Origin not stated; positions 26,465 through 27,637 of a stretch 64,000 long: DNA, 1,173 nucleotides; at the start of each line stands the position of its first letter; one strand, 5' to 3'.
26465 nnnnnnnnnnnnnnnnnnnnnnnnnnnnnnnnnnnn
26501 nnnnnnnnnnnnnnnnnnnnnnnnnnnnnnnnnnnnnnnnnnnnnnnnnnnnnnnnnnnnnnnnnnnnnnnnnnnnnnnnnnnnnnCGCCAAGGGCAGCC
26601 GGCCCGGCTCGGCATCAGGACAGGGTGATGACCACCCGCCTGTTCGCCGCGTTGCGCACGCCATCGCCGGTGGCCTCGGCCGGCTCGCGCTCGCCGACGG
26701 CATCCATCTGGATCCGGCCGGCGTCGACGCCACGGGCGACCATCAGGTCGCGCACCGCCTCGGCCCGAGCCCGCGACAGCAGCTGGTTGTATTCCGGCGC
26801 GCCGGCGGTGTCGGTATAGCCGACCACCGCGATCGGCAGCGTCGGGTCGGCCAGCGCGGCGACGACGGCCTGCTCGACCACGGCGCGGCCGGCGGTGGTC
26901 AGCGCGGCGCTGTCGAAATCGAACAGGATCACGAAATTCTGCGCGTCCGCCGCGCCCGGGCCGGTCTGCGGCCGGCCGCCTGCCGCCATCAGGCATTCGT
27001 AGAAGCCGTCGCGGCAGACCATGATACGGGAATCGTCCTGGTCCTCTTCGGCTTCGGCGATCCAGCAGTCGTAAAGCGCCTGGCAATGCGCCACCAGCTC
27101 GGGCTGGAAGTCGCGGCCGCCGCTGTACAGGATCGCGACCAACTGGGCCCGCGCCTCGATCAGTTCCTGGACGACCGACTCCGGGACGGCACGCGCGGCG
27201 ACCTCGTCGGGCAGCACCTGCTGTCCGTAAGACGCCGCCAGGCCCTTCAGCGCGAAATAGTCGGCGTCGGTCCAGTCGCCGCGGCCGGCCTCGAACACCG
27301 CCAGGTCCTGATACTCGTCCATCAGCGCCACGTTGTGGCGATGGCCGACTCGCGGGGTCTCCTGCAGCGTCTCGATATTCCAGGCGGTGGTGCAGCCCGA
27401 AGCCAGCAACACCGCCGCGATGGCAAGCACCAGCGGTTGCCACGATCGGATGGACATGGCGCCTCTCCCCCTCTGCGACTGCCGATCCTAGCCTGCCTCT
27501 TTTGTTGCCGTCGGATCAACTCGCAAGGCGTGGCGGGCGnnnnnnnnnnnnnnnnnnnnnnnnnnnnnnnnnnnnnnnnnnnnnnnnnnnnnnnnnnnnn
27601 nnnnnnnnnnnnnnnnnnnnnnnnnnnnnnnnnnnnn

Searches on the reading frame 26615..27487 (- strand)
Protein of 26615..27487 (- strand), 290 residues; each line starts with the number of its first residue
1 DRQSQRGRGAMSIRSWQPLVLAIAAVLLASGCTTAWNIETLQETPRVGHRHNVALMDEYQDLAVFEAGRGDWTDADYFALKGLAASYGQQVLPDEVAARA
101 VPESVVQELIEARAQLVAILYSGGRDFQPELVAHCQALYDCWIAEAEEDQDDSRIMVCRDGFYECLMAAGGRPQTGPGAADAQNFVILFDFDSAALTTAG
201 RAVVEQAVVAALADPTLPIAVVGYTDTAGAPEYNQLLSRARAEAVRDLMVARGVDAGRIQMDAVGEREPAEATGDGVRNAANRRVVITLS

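Call 20: search_protein_families(library=pfam, proteins=[window:26615-27487:-], max_evalue=0.01)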
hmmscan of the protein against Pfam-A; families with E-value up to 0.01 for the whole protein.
window:26615-27487:- (290 aa): 2 families
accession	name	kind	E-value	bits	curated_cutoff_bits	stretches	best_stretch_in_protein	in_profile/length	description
PF00691.25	OmpA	-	4.5e-19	69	27.2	1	188-283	1-98/98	OmpA family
PF09476.15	Pilus_CpaD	-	0.00033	20.9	31.1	0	23-124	2-104/200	Pilus biogenesis CpaD protein (pilus_cpaD)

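Call 21: search_protein_families(library=ncbifam, proteins=[window:26615-27487:-], max_evalue=0.01)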
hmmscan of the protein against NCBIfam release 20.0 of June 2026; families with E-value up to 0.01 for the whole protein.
window:26615-27487:- (290 aa): 30 families (the best 25 are shown)
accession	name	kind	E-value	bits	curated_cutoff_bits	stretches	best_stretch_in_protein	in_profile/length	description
NF053611.1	YiaD_Gzip_OmpA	equivalog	1.3e-21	77.2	175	1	187-288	104-205/206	YiaD family glycine zipper/OmpA-like lipoprotein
NF053612.1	anchor_PA1041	equivalog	3e-18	66.7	250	1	187-289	133-235/236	PA1041 family peptidoglycan-binding anchor lipoprotein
TIGR02802.1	Pal_lipo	equivalog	5.6e-18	65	125.35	1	187-288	2-103/104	peptidoglycan-associated lipoprotein Pal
NF045787.1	OmpABordt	equivalog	1.1e-17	64.4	200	1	187-287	87-187/194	outer membrane protein OmpA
NF053613.1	OMP_toxin_LptF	equivalog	4.4e-17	62.6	400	1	187-290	143-246/256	lipotoxin F family OmpA-related lipoprotein LptF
NF053585.1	OMP_LP_YfiB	equivalog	3.1e-16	59.7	128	1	187-288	58-159/163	outer membrane lipoprotein YfiB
NF007804.1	PRK10510.1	equivalog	1.7e-15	57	307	1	187-290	114-217/219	OmpA family lipoprotein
TIGR03789.1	pdsO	hypoth_equivalog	1.3e-14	54.4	152.2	1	213-288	167-242/243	sortase-associated OmpA-like protein PdsO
NF008071.1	PRK10808.1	equivalog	6.1e-14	52.1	277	1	187-287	233-333/358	porin OmpA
TIGR03350.1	type_VI_ompA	equivalog_domain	4.3e-13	49.4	139.8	1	188-288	33-136/137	type VI secretion system protein TssL, long form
NF047726.1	AutTranAdhPGAsTpgA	equivalog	9.6e-13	47.9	350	1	179-268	148-240/268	trimeric autotransporter adhesin/peptidogylcan-associated protein TpgA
NF008067.1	PRK10802.1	equivalog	6.7e-11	42.3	261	1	183-287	65-169/171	peptidoglycan-associated lipoprotein Pal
NF052230.1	T9SS_PorE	exception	6.8e-11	41.2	600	1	187-270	517-600/648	PorE family type IX secretion system protein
NF047620.1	FlgprotMotYVib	equivalog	4.1e-10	39.8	400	1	189-289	165-266/271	flagellar protein MotY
NF053607.1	CHU_0125_OmpA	equivalog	3.7e-09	35.6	620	1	187-270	533-616/639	CHU_0125 family OmpA-like outer membrane integrity protein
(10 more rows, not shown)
